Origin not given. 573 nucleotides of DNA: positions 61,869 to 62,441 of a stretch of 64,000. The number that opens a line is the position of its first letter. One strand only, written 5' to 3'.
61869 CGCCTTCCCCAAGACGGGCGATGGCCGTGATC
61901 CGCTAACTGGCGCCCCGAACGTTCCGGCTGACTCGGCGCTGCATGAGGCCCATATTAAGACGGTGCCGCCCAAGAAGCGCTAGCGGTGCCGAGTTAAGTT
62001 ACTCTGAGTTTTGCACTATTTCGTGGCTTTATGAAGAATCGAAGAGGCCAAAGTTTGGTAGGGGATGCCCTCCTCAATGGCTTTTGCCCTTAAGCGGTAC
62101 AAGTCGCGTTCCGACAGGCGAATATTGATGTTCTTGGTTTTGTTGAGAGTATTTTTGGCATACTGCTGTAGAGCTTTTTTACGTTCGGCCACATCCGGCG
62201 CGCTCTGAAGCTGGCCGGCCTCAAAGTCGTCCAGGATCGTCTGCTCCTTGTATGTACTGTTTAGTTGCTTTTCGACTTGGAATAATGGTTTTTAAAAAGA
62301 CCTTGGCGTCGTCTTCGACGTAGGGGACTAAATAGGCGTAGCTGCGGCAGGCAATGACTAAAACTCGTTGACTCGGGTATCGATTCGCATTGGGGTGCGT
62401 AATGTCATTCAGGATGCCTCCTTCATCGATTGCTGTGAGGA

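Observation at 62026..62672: Decayed BrnT/BrnA (DUF497 / ribbon-helix-helix) toxin-antitoxin module in a low-GC patch, invisible to the ORF track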

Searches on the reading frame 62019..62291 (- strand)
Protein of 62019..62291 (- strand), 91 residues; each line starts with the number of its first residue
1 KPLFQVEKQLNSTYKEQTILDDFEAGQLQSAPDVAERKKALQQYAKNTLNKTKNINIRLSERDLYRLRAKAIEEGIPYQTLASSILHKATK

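Call 5: search_protein_families(library=pfam, proteins=[window:62019-62291:-], max_evalue=1)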
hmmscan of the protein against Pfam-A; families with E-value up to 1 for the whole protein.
seq(91 aa): 5 families
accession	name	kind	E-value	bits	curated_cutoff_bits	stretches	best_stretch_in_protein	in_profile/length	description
PF12441.14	CopG_antitoxin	-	3.6e-05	24.9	28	1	47-88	37-78/79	CopG antitoxin of type II toxin-antitoxin system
PF14384.12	BrnA_antitoxin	-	0.02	15.7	26.1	1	33-89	13-67/68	BrnA antitoxin of type II toxin-antitoxin system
PF21983.2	NikA-like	-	0.036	14.6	27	1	50-77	2-29/72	Mobilization protein NikA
PF23807.1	RHH_10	-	0.11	13.2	27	1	45-86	16-57/84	Ribbon-helix-helix protein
PF03108.21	DBD_Tnp_Mut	-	0.15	12.1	25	1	29-83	8-57/67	MuDR family transposase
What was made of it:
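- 62019..62246 (-): Antitoxin remnant: codons 11-86 of an 86-aa CopG-type RHH antitoxin. The stop codon is at 62016-62018. The start codon and first 10 codons are deleted. Pfam CopG_antitoxin scores 24.9 bits, E 3.6e-5 (call 5).
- On CopG antitoxin (PF12441), ribbon-helix-helix: 24.9 bits (E 3.6e-5) against a gathering score of 28 (call 5).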

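Call 6: search_protein_families(library=ncbifam, proteins=[window:62019-62291:-], max_evalue=1)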
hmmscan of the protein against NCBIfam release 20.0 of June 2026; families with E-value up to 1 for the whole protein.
seq(91 aa): 0 families
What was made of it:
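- Tried and rejected: No relevant hit (call 6).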

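Call 58: find_homologous_proteins(query=window:62019-62246:-, max_evalue=0.001)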
Query window:62019-62246:- (76 aa): 1282 proteins with E <= 0.001 among 1282 candidates; the best 120 are listed.
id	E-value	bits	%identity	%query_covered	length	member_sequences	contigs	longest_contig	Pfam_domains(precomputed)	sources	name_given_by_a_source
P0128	9.7e-34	131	87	100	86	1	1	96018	PF12441.15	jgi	jgi:predicted DNA binding CopG/RHH family protein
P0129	1.6e-31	124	80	99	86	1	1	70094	-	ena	-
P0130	1.9e-31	124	84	100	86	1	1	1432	PF12441.15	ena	-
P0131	2.8e-31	124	80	99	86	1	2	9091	PF12441.15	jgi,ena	-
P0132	3.7e-31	123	80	100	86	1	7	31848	-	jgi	jgi:predicted DNA binding CopG/RHH family protein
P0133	7.8e-31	122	79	99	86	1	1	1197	-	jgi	jgi:predicted DNA binding CopG/RHH family protein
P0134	2.1e-30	121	81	97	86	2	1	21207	PF12441.15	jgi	jgi:predicted DNA binding CopG/RHH family protein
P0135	2.4e-30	121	78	97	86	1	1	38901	-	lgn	-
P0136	3.1e-30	120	77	99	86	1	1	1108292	-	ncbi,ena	-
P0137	7.4e-30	119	78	100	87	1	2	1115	PF12441.15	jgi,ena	jgi:predicted DNA binding CopG/RHH family protein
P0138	1.3e-29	118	81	99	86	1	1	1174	PF12441.15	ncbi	-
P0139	2.3e-29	118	77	99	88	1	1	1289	PF12441.15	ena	-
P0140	2.6e-29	117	76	99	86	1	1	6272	PF12441.15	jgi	jgi:predicted DNA binding CopG/RHH family protein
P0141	2.9e-29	117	75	100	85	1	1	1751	-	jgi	jgi:predicted DNA binding CopG/RHH family protein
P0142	3.8e-29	117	82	95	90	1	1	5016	PF12441.15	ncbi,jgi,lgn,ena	-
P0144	6.6e-29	116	75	99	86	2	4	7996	PF12441.15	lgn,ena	-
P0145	8.2e-29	116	77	97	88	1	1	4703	PF12441.15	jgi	jgi:predicted DNA binding CopG/RHH family protein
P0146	2.3e-28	114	76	99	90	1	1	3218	PF12441.15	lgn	-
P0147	3.3e-28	114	76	99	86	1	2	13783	PF12441.15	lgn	-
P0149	4.4e-28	114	80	92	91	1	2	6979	PF12441.15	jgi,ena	jgi:predicted DNA binding CopG/RHH family protein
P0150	4.7e-28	114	81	92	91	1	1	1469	PF12441.15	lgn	-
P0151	5.8e-28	113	77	99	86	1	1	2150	PF12441.15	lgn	-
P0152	6.6e-28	113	75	99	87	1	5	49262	PF12441.15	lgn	-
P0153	6.7e-28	113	82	89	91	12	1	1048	PF12441.15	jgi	jgi:predicted DNA binding CopG/RHH family protein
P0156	1.0e-27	112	72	99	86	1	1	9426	PF12441.15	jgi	-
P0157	1.1e-27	112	71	99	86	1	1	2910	PF12441.15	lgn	-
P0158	1.3e-27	112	72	100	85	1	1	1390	PF12441.15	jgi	jgi:predicted DNA binding CopG/RHH family protein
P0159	1.7e-27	112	81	82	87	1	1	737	PF12441.15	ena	-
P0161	2.1e-27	111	79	99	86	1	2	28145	PF12441.15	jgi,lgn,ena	jgi:predicted DNA binding CopG/RHH family protein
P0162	2.2e-27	111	80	92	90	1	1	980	PF12441.15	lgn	-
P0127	2.6e-27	111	98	76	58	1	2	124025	PF12441.15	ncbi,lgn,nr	ncbi:MAG TPA: hypothetical protein VLI05_04710 [Candidatus Saccharimonadia bacterium]|nr:hypothetica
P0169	3.1e-27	111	77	97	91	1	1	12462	PF12441.15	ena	-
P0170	3.2e-27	111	74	91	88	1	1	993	PF12441.15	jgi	jgi:predicted DNA binding CopG/RHH family protein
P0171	3.2e-27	111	73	97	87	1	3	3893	PF12441.15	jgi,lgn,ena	-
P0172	4.0e-27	111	73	99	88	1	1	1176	PF12441.15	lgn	-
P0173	4.4e-27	110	82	89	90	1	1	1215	PF12441.15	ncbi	-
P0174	4.7e-27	110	74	97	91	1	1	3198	PF12441.15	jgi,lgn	-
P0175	4.7e-27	110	73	99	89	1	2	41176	PF12441.15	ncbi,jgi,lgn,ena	-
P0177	5.0e-27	110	79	89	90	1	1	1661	PF12441.15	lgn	-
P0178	5.3e-27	110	81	89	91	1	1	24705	PF12441.15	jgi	jgi:predicted DNA binding CopG/RHH family protein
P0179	7.8e-27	110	73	99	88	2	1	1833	PF12441.15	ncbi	-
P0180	8.1e-27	110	76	97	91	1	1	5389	PF12441.15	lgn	-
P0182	8.4e-27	110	75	99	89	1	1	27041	PF12441.15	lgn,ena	-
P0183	8.6e-27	110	73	97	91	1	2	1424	PF12441.15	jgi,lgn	jgi:predicted DNA binding CopG/RHH family protein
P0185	9.4e-27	109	73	97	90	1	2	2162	PF12441.15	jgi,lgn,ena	-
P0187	1.2e-26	109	72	99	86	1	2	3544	PF12441.15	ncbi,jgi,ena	-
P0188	1.3e-26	109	77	99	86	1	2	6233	PF12441.15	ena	-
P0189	1.6e-26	109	73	99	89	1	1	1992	PF12441.15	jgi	jgi:predicted DNA binding CopG/RHH family protein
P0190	1.6e-26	109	79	89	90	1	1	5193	PF12441.15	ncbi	-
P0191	1.7e-26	109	73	97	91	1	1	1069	PF12441.15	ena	-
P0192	1.8e-26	109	74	97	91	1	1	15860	PF12441.15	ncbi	-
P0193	2.1e-26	108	72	99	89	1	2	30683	PF12441.15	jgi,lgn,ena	-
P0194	2.2e-26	108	68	97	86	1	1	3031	PF12441.15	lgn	-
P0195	2.3e-26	108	79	83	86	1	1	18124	PF12441.15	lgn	-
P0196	2.3e-26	108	81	89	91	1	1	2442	PF12441.15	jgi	jgi:predicted DNA binding CopG/RHH family protein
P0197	2.4e-26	108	74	100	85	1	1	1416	PF12441.15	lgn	-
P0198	3.0e-26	108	74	96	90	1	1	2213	PF12441.15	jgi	jgi:predicted DNA binding CopG/RHH family protein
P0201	3.8e-26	108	71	99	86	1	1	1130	PF12441.15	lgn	-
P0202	3.8e-26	108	73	99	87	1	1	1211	PF12441.15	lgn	-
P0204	4.1e-26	107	82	86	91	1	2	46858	PF12441.15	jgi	jgi:predicted DNA binding CopG/RHH family protein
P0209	5.9e-26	107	71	99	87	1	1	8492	PF12441.15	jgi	jgi:predicted DNA binding CopG/RHH family protein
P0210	6.0e-26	107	78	89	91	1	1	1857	PF12441.15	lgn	-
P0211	6.0e-26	107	72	97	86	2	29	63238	PF12441.15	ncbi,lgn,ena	ncbi:MAG: CopG family antitoxin [Candidatus Saccharimonadales bacterium]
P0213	9.7e-26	106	70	97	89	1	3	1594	PF12441.15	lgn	-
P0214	1.1e-25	106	76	89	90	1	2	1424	PF12441.15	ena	-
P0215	1.2e-25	106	76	89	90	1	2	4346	PF12441.15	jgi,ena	-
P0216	1.3e-25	106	72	100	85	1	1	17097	PF12441.15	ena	-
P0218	1.4e-25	106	69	99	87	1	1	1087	PF12441.15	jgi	jgi:predicted DNA binding CopG/RHH family protein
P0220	1.5e-25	106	69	97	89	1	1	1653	PF12441.15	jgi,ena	-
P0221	1.5e-25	106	70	100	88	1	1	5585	PF12441.15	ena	-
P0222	1.6e-25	106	71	99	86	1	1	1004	PF12441.15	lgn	-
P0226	1.6e-25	106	75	89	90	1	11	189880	PF12441.15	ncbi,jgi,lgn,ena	jgi:predicted DNA binding CopG/RHH family protein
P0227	1.7e-25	105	68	99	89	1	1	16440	PF12441.15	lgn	-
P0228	1.9e-25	105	70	97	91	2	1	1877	PF12441.15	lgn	-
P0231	2.1e-25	105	72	99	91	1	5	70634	PF12441.15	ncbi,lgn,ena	-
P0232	2.2e-25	105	71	99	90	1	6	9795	PF12441.15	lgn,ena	-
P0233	2.2e-25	105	71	99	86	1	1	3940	PF12441.15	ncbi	-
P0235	2.7e-25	105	69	97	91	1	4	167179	PF12441.15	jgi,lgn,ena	jgi:predicted DNA binding CopG/RHH family protein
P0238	3.1e-25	105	71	99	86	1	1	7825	PF12441.15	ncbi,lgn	-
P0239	3.3e-25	105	72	99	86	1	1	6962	PF12441.15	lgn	-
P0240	3.5e-25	104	73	97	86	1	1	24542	PF12441.15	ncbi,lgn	ncbi:CopG family antitoxin [soil metagenome]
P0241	4.4e-25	104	70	97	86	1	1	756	PF12441.15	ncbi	-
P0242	4.4e-25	104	72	97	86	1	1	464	PF12441.15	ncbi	-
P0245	5.4e-25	104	72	97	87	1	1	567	PF12441.15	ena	-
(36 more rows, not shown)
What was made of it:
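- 62019..62246 (-): There are 1282 homologues; the 119 other than the window's own ORF among the best 120 are 85-92 aa (call 58).
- On CopG antitoxin (PF12441), ribbon-helix-helix: Most of the 120 best homologues carry a precomputed PF12441 hit and the name 'CopG family antitoxin' (call 58).
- About 1280 antitoxin homologues, best 87% (call 58).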

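Call 66: predict_structure(alignment_id=A5)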
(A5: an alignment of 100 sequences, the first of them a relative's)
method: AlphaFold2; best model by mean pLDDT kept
length: 86 residues; sequences in the alignment: 100
mean_pLDDT: 75.4   pTM: 0.33
mean pLDDT of the five models: 75.4, 74.8, 74.6, 70.8, 66.2
residues with pLDDT >= 90: 3; 70-90: 60; 50-70: 21; < 50: 2
segments of 3 or more residues with pLDDT < 50: none
pLDDT, mean of each block of 10 residues (from residue 1): 67 81 71 83 65 66 87 85 72
secondary structure, 60 per line:
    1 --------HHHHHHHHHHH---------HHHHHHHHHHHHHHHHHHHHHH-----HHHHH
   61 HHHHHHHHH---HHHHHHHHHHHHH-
elements in order: H9-19 H29-50 H56-69 H73-85
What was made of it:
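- On CopG antitoxin (PF12441), ribbon-helix-helix: The model has pLDDT 75 with helices at 56-69 and 73-85 (call 66).
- The predicted RHH region, about residues 48-85, is wholly retained (call 66). Helix 9-19 is lost from the 58-aa form (call 66).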

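Call 68: fold_search(model_id=the predicted structure, library=pdb)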
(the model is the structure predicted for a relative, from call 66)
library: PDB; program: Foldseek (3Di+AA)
matches with E <= 10: 58; with E <= 0.001: 0
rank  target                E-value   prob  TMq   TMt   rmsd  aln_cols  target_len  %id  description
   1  1ea4_B                1.3e+00  0.82  0.35  0.68   2.6        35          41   34  TRANSCRIPTIONAL REPRESSOR COPG/22bp dsDNA COMPLEX (released 2001-07-05)
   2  1etq_D                2.0e+00  0.15  0.28  0.30  14.4        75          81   17  THE CRYSTAL STRUCTURE OF E. COLI FIS MUTANT R71Y (released 2000-10-11)
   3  1ea4_H                2.2e+00  0.69  0.35  0.65   2.5        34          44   32  TRANSCRIPTIONAL REPRESSOR COPG/22bp dsDNA COMPLEX (released 2001-07-05)
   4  1b01_A                2.2e+00  0.66  0.35  0.64   2.5        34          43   32  TRANSCRIPTIONAL REPRESSOR COPG/DNA COMPLEX (released 1999-11-19)
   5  1ea4_E                2.7e+00  0.63  0.35  0.64   2.5        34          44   32  TRANSCRIPTIONAL REPRESSOR COPG/22bp dsDNA COMPLEX (released 2001-07-05)
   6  1myl_E                3.6e+00  0.54  0.35  0.68   2.3        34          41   18  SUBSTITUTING HYDROPHOBIC RESIDUES FOR A BURIED SALT BRIDGE ENHANCES PROTEIN STABILITY BUT DOES NOT REDUCE CONFORMATION (released 1995-01-26)
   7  4hv0_A                3.8e+00  0.41  0.30  0.28   1.4        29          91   31  Structure and Function of AvtR, a Novel Transcriptional Regulator from a Hyperthermophilic Archaeal Lipothrixvirus (released 2012-11-21)
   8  1etv_B                3.8e+00  0.10  0.28  0.31  14.4        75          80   17  THE CRYSTAL STRUCTURE OF E. COLI FIS MUTANT G72A (released 2000-10-11)
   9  1baz_B                4.1e+00  0.57  0.37  0.73   2.3        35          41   20  ARC REPRESSOR MUTANT PHE10VAL (released 1998-06-17)
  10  1fia_A                4.1e+00  0.08  0.29  0.31  15.2        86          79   17  CRYSTAL STRUCTURE OF THE FACTOR FOR INVERSION STIMULATION FIS AT 2.0 ANGSTROMS RESOLUTION (released 1993-10-31)
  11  1etk_B                4.4e+00  0.06  0.23  0.24  15.5        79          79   18  THE CRYSTAL STRUCTURE OF E. COLI FIS MUTANT Q68A (released 2000-10-11)
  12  4e21_A                4.4e+00  0.06  0.22  0.09  11.2        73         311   20  The crystal structure of 6-phosphogluconate dehydrogenase from Geobacter metallireducens (released 2012-03-21)
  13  4hv0_D                4.7e+00  0.33  0.30  0.26   1.5        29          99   31  Structure and Function of AvtR, a Novel Transcriptional Regulator from a Hyperthermophilic Archaeal Lipothrixvirus (released 2012-11-21)
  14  1etw_B                5.1e+00  0.08  0.28  0.28  14.9        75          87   17  THE CRYSTAL STRUCTURE OF E. COLI FIS MUTANT G72D (released 2000-10-11)
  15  2mdv_MODEL_1_A        5.4e+00  0.21  0.31  0.60   2.3        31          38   29  NMR structure of beta alpha alpha 38 (released 2014-10-01)
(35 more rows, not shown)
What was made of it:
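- On CopG antitoxin (PF12441), ribbon-helix-helix: The best fold matches are CopG and Arc, with prob 0.82 but E above 1 (call 68).
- It weakly resembles CopG and Arc (call 68).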
